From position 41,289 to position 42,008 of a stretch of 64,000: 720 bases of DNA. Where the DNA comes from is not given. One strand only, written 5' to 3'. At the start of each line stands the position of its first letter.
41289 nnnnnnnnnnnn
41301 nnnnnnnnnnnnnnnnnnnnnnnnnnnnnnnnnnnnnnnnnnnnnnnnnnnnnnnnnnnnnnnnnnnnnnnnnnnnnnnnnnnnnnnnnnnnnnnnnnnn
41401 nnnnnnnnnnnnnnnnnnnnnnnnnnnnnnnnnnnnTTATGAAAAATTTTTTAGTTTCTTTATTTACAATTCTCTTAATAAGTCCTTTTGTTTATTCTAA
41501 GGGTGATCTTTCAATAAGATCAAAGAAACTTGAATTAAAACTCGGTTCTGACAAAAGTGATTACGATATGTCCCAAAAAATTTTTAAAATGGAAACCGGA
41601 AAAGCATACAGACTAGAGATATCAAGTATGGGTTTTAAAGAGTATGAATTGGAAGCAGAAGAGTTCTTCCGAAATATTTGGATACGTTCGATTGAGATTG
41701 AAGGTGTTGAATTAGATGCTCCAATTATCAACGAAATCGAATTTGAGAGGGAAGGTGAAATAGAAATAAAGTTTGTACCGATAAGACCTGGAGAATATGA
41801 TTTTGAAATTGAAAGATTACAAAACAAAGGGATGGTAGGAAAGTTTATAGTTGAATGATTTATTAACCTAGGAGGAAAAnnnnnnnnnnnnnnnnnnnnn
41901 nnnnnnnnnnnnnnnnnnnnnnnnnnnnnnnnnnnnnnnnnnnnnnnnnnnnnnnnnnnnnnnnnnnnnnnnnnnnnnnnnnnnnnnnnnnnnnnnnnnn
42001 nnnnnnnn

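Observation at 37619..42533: Lanthanide-uptake-type ABC module (pedA1A2BC / lutABEF gene order) with no outer-membrane receptor or lanmodulin, extended by two secreted unknowns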

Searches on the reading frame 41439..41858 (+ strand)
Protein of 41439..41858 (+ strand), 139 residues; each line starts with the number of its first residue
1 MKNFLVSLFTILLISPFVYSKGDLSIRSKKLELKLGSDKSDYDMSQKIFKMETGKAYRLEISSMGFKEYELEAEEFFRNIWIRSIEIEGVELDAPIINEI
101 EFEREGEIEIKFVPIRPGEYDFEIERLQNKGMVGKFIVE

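Call 4: search_protein_families(library=pfam, proteins=[window:41439-41858:+], max_evalue=0.1)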
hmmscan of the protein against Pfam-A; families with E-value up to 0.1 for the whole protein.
window:41439-41858:+ (139 aa): 2 families
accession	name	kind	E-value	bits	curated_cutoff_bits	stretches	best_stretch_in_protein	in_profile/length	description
PF10622.14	Ehbp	-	0.016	15.7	27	1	64-117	7-60/77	Energy-converting hydrogenase B subunit P (EhbP)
PF13473.12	Cupredoxin_1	-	0.078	13.4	27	0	105-138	73-104/104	Cupredoxin-like domain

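Call 5: search_protein_families(library=ncbifam, proteins=[window:41439-41858:+], max_evalue=0.1)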
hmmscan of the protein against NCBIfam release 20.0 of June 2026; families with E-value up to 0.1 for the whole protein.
window:41439-41858:+ (139 aa): 1 family
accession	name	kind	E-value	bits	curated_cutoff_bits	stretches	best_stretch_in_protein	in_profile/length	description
TIGR02656.1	cyanin_plasto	equivalog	0.015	15.7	87.85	0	109-139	71-99/99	plastocyanin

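Call 8: find_homologous_proteins(query=window:41439-41858:+)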
Query window:41439-41858:+ (139 aa): 340 proteins with E <= 0.001 among 364 candidates; the best 120 are listed.
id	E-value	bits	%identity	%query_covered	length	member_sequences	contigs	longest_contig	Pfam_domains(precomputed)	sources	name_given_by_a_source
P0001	6.2e-81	287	99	100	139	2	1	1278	-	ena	-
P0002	2.4e-78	279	97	100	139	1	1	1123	-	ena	-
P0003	1.0e-77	277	96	100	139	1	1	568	-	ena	-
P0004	6.3e-73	261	90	99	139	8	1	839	-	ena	-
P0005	2.8e-72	259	88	100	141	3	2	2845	-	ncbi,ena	-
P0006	1.3e-71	257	88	100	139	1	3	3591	-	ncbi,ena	-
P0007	4.0e-71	255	87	100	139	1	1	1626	-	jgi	-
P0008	4.3e-71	255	87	100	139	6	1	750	-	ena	-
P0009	4.4e-71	255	87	100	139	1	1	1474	-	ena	-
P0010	5.2e-71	255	87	100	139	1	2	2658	-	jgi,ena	-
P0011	5.4e-71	255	92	87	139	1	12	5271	-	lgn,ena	-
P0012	6.1e-71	255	88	100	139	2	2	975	-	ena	-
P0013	6.6e-71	255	94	90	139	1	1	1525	-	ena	-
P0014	8.0e-71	254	84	100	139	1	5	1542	-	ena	-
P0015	1.7e-70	253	86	99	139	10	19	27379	-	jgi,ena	-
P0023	1.8e-69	250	86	100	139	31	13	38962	-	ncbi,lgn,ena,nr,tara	ncbi:MAG: hypothetical protein CBC25_04540 [Pelagibacteraceae bacterium TMED65]|nr:copper-binding pr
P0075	6.2e-65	235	80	99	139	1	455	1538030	-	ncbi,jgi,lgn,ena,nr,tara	ncbi:MAG: hypothetical protein CM15mP40_02660 [Alphaproteobacteria bacterium]|jgi:hypothetical prote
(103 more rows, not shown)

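Call 16: search_solved_structures(query=window:41439-41858:+, max_evalue=10, show_alignments=2)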
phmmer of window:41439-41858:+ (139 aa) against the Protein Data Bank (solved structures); distinct sequences matched with E-value up to 10: 8.
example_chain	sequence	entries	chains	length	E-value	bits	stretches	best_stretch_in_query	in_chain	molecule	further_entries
3s5e_A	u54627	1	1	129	0.45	14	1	5-75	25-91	Frataxin, mitochondrial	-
9lwx_D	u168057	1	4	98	0.57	13.7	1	51-125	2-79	Filamin-A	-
3isw_A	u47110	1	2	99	0.69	13.4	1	52-125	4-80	Filamin-A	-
8hwj_A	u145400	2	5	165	0.74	13.3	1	71-136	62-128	CD-NTase-associated protein 12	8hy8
7vzo_A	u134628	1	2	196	1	12.9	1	51-124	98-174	Filamin C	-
3t3l_A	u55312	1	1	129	1.2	12.6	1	5-75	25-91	Frataxin, mitochondrial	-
2brq_A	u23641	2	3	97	1.4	12.4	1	54-125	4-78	FILAMIN A | FILAMIN-A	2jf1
2plt_A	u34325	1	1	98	2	11.9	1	103-139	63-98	PLASTOCYANIN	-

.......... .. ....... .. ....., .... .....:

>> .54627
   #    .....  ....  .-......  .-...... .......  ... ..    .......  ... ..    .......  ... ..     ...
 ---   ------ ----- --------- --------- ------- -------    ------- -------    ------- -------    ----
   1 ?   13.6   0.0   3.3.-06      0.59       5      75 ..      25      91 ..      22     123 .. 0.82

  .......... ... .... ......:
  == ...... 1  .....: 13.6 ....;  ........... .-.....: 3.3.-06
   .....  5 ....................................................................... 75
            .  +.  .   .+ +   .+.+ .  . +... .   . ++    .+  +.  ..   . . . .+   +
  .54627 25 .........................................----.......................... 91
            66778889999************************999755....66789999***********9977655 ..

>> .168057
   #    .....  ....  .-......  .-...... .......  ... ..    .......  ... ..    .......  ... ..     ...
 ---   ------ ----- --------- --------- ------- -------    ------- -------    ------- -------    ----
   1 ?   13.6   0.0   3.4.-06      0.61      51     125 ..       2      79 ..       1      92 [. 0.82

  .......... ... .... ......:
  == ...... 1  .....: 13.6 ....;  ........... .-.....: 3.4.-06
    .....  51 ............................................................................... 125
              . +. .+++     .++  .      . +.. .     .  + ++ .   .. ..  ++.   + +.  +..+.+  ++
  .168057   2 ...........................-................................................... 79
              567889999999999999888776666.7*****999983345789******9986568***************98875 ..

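Call 19: find_encoding_contigs(protein=P0075, flank=10000, max_places=4)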
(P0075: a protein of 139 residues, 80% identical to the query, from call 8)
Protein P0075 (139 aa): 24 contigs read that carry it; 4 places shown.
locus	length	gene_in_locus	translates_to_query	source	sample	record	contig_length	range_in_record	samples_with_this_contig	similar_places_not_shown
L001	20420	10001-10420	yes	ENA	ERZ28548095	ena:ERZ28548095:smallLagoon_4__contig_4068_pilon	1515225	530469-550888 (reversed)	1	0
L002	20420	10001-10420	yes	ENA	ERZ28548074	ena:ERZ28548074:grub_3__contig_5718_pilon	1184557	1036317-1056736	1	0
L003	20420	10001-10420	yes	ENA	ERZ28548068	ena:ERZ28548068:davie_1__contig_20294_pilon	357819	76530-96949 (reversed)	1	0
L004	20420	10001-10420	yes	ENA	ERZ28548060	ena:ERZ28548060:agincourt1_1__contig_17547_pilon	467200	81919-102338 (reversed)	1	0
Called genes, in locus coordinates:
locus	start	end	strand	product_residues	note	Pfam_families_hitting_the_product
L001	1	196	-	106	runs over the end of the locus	-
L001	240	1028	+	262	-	PF01061:ABC2_membrane, PF12698:ABC2_membrane_3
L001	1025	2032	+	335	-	PF00202:Aminotran_3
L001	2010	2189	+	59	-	PF00202:Aminotran_3 (weak)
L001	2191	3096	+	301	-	PF02729:OTCace_N, PF00185:OTCace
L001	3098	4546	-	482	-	PF02386:TrkH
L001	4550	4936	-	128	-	PF04379:DUF525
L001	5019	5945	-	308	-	PF00155:Aminotran_1_2, PF00266:Aminotran_5, PF01053:Cys_Met_Meta_PP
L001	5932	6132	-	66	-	PF01053:Cys_Met_Meta_PP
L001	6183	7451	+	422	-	PF13458:Peripla_BP_6, PF01094:ANF_receptor (weak)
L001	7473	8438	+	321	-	-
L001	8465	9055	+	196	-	PF13175:AAA_15 (weak), PF00005:ABC_tran, PF13304:AAA_21 (faint)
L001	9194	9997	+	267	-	PF01061:ABC2_membrane, PF12679:ABC2_membrane_2, PF12698:ABC2_membrane_3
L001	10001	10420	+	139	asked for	-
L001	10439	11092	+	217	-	-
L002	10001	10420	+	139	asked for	-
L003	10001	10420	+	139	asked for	-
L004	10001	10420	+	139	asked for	-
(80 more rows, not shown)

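Call 35: predict_structure(alignment_id=A1)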
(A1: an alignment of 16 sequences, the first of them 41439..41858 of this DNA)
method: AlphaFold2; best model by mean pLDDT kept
length: 139 residues; sequences in the alignment: 16
mean_pLDDT: 51.6   pTM: 0.47
mean pLDDT of the five models: 51.6, 51.1, 49.7, 40.4, 37.1
residues with pLDDT >= 90: 0; 70-90: 11; 50-70: 64; < 50: 64
segments of 3 or more residues with pLDDT < 50: 15-23, 37-43, 65-99, 101-105, 125-131
pLDDT, mean of each block of 10 residues (from residue 1): 57 49 55 58 57 67 49 39 32 39 50 60 49 63
secondary structure, 60 per line:
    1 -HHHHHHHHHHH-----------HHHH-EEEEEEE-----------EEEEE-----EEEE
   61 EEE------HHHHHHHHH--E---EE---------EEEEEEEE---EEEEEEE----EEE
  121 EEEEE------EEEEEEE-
elements in order: H2-12 H24-27 E29-35 E47-51 E57-63 H70-78 E96-103 E107-113 E118-125 E132-138

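Call 65: list_cluster_members(proteins=[P0075, P0023, P0140, P0130])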
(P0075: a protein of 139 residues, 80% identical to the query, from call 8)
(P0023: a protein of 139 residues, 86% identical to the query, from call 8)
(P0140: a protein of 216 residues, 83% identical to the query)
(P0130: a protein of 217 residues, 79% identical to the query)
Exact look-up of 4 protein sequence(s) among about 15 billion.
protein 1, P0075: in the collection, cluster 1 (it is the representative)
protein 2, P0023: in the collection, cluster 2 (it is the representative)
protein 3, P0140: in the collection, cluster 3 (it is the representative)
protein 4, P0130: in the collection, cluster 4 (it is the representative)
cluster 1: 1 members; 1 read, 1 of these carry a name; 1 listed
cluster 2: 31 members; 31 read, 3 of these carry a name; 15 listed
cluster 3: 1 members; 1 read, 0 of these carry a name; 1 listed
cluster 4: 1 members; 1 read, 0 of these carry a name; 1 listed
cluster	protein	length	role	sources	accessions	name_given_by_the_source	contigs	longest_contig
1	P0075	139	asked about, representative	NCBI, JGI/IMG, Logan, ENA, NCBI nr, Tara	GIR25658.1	MAG: hypothetical protein CM15mP40_02660 [Alphaproteobacteria bacterium] | hypothetical protein | strand:+ start:468 stop:887 length:420 start_codon:yes stop_codon:yes gene_type:complete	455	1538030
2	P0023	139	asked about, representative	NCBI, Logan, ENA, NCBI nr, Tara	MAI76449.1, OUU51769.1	MAG: hypothetical protein CBC25_04540 [Pelagibacteraceae bacterium TMED65] | copper-binding protein [Rickettsiales bacterium] | strand:- start:661 stop:1080 length:420 start_codon:yes stop_codon:yes gene_type:complete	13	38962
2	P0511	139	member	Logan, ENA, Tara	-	strand:- start:263 stop:682 length:420 start_codon:yes stop_codon:yes gene_type:complete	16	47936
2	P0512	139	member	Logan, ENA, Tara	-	strand:- start:614 stop:1033 length:420 start_codon:yes stop_codon:yes gene_type:complete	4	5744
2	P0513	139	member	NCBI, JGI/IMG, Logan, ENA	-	-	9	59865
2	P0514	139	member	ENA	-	-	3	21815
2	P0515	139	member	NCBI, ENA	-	-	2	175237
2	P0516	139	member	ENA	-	-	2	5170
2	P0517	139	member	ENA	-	-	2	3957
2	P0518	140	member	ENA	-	-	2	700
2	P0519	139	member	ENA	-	-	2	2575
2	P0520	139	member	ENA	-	-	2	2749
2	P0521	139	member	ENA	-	-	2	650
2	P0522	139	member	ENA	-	-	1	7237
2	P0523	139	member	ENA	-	-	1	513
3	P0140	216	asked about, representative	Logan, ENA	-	-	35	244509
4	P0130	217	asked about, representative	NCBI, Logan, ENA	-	-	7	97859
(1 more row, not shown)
